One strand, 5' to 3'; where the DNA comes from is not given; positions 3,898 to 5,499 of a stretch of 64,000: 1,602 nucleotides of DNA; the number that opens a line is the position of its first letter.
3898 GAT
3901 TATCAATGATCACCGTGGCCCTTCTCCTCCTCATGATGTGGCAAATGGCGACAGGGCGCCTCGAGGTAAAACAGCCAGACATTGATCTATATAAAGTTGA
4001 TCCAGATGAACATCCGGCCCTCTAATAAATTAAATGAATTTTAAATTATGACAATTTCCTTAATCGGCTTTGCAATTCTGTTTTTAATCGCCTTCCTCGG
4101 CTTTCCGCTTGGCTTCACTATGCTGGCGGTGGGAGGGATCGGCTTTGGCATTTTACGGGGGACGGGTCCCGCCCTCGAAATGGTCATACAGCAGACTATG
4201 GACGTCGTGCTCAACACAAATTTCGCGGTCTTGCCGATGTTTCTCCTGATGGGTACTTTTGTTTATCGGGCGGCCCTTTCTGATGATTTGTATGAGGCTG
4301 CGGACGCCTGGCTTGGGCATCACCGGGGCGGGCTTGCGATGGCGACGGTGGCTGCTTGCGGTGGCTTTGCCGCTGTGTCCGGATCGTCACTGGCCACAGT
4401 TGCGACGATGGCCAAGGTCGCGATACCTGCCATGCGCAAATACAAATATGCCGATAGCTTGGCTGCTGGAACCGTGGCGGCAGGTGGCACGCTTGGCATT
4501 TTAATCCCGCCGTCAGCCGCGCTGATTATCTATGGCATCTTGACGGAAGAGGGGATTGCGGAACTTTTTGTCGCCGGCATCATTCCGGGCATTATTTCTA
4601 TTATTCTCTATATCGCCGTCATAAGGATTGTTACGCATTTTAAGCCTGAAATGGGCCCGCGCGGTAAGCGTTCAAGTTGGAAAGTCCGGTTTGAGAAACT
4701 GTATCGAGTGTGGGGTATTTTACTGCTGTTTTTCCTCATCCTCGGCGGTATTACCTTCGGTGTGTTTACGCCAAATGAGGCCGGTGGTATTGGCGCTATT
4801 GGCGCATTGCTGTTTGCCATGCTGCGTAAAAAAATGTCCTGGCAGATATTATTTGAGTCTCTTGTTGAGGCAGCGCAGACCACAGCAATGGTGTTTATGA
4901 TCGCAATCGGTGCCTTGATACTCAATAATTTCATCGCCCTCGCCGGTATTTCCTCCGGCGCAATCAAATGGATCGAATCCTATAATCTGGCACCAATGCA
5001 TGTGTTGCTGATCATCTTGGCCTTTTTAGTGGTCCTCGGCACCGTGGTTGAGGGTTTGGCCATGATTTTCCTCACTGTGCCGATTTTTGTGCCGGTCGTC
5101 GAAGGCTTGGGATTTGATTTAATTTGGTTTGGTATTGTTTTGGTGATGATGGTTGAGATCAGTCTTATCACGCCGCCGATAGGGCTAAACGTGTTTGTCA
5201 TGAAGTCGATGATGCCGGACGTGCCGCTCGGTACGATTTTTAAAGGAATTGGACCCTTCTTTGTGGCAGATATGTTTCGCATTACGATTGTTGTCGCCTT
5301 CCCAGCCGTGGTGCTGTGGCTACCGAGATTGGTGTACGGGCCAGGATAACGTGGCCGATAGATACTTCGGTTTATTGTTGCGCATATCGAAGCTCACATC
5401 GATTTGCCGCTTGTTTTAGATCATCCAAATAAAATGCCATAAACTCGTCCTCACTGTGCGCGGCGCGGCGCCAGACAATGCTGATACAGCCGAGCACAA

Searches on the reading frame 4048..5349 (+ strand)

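Call 99: search_protein_families(library=pfam, proteins=[window:4048-5349:+], max_evalue=0.00001)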
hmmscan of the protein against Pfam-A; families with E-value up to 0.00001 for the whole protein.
window:4048-5349:+ (433 aa): 1 family
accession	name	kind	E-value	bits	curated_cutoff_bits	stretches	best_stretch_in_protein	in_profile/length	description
PF06808.19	DctM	-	9.2e-88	295.3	23.8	1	8-420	1-412/413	Tripartite ATP-independent periplasmic transporter, DctM component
